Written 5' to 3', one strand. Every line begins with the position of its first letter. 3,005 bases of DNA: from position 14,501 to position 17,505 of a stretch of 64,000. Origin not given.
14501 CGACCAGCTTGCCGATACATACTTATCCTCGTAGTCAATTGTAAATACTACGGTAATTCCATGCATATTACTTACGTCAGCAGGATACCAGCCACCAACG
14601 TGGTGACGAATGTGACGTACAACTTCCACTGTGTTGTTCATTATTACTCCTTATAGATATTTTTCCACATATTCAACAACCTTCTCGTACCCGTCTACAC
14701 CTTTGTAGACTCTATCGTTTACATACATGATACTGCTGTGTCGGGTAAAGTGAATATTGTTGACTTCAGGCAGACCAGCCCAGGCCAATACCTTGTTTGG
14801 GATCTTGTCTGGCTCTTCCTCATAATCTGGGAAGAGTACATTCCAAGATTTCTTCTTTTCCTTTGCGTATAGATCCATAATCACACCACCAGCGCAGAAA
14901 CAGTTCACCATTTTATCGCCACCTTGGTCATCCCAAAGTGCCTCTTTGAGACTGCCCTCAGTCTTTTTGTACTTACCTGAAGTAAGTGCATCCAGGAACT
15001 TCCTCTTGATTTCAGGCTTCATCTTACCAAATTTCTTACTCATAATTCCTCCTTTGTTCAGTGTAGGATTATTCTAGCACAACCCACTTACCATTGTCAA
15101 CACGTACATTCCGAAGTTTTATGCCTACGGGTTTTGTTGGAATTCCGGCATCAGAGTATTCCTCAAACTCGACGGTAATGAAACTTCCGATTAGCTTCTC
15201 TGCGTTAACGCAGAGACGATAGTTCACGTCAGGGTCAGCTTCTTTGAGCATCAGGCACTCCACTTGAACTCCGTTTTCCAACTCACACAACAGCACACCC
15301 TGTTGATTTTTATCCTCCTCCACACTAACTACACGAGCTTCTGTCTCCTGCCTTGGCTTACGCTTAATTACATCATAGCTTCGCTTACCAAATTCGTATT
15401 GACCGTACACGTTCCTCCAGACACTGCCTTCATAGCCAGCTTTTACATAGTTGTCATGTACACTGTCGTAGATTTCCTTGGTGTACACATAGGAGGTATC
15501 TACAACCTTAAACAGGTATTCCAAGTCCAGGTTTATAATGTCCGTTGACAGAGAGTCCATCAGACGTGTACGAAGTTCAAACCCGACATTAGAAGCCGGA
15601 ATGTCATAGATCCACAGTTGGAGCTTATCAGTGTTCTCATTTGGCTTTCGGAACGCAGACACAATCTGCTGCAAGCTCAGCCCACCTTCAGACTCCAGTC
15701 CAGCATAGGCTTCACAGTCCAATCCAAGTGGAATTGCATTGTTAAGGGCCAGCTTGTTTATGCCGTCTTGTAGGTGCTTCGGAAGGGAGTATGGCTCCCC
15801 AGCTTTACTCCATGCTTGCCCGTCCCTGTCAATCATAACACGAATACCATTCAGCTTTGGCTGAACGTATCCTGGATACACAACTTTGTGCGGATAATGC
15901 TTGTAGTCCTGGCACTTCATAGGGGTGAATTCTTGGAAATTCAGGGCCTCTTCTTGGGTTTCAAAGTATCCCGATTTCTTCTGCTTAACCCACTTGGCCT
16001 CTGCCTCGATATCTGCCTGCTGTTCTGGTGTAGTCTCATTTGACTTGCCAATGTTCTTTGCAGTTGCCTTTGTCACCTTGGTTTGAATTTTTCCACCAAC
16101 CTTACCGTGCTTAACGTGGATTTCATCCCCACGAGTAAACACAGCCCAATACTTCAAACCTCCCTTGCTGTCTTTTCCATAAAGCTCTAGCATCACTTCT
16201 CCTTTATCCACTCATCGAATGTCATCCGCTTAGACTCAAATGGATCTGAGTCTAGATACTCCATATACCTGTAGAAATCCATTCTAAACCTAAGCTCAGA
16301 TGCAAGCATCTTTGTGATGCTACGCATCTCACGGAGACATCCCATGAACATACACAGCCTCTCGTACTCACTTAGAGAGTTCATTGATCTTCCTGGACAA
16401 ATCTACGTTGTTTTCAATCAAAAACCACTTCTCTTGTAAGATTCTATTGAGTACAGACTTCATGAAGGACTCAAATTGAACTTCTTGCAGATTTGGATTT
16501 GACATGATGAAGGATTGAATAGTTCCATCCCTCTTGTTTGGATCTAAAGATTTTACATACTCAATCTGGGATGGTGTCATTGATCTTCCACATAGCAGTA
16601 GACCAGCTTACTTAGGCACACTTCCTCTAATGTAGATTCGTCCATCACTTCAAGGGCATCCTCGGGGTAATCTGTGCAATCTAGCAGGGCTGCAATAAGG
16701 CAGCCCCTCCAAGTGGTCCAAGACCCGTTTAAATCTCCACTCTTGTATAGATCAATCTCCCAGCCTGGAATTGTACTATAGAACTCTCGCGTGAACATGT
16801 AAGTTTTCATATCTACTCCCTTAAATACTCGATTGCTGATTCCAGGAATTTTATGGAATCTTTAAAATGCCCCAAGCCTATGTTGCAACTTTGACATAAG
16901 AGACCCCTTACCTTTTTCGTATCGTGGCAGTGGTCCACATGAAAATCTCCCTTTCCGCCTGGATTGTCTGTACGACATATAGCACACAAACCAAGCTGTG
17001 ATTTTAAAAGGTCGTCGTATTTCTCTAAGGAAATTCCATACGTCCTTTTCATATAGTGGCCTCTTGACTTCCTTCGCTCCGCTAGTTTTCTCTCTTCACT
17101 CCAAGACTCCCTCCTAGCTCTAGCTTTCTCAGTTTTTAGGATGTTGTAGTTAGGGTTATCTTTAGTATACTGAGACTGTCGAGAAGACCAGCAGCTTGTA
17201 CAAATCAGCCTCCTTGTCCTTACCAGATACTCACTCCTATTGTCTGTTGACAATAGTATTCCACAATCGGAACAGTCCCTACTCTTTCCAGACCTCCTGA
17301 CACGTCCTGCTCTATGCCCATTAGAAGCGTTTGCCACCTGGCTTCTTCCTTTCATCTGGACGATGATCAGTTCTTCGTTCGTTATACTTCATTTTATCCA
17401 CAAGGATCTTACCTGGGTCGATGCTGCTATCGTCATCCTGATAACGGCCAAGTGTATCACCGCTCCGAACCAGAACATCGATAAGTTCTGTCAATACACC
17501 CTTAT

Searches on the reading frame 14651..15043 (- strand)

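Call 59: search_protein_families(library=phrogs, proteins=[window:14651-15043:-], max_evalue=0.0001)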
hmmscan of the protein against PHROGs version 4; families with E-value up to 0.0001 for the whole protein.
window:14651-15043:- (130 aa): 1 family
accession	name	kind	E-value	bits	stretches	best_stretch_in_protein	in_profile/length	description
phrog_18067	-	unknown function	2.9e-07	31.9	1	8-93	1-78/129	-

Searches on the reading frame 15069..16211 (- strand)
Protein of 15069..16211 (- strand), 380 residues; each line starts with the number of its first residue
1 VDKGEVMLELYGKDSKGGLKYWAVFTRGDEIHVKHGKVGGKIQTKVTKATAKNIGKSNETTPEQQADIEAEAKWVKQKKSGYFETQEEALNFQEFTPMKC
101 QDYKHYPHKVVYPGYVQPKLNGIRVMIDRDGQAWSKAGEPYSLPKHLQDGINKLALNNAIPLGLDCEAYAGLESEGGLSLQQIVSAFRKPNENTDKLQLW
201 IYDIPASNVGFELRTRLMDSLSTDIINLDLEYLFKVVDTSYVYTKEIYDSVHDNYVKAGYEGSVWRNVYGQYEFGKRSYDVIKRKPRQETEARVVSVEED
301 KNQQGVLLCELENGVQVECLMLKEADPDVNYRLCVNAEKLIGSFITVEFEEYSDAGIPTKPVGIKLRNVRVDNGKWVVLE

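Call 3: search_protein_families(library=pfam, proteins=[window:15069-16211:-], max_evalue=0.01)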
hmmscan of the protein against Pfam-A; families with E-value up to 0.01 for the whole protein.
window:15069-16211:- (380 aa): 1 family
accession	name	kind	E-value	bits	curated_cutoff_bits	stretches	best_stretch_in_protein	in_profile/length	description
PF01068.26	DNA_ligase_A_M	-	3e-08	34.1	26.2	1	97-285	1-204/204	ATP dependent DNA ligase domain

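Call 4: search_protein_families(library=phrogs, proteins=[window:15069-16211:-], max_evalue=0.001)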
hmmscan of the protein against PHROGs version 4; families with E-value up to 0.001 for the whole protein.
window:15069-16211:- (380 aa): 1 family
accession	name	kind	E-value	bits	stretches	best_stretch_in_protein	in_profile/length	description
phrog_114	-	DNA, RNA and nucleotide metabolism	1.9e-69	235.8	1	7-369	107-500/634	ATP-dependent DNA ligase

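Call 8: search_protein_families(library=ncbifam, proteins=[window:15069-16211:-], max_evalue=0.01)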
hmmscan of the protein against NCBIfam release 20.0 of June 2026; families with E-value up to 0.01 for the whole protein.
window:15069-16211:- (380 aa): 5 families
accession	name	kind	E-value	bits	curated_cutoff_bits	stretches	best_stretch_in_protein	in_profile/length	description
NF006592.0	PRK09125.1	equivalog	1.4e-13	50.5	200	1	97-359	28-272/283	DNA ligase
NF002868.0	PRK03180.1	equivalog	0.0003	19.6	641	1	114-301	206-396/509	ATP-dependent DNA ligase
TIGR00574.1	dnl1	superfamily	0.0014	17.4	217.8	1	115-289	193-379/527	ATP-dependent DNA ligase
NF041331.1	LigA_Halo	equivalog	0.0014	17.2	830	1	117-296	252-437/552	ATP-dependent DNA ligase LigA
NF007210.0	PRK09632.1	equivalog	0.003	15.9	989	1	39-301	447-674/781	ATP-dependent DNA ligase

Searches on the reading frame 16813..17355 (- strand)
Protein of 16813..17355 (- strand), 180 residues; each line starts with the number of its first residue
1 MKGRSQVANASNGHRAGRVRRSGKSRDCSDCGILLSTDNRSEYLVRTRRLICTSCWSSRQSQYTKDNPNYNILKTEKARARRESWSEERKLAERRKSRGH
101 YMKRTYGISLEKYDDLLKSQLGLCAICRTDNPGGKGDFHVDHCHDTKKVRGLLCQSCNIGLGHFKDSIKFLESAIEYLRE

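Call 8: search_protein_families(library=ncbifam, proteins=[window:16813-17355:-], max_evalue=0.01)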
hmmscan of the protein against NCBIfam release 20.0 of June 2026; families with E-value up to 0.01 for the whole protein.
window:16813-17355:- (180 aa): 1 family
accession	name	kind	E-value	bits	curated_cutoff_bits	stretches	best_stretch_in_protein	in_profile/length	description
NF041761.1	PtuB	equivalog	0.0056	16.6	150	1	89-149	11-73/218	retron Ec78 anti-phage system effector HNH endonuclease PtuB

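Call 70: search_protein_families(library=pfam, proteins=[window:16813-17355:-], max_evalue=0.01)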
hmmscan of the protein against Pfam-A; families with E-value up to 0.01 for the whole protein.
window:16813-17355:- (180 aa): 1 family
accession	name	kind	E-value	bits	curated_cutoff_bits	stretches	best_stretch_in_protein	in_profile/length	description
PF02945.21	Endonuclease_7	-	9.3e-26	90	23.6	1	101-179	3-81/82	Recombination endonuclease VII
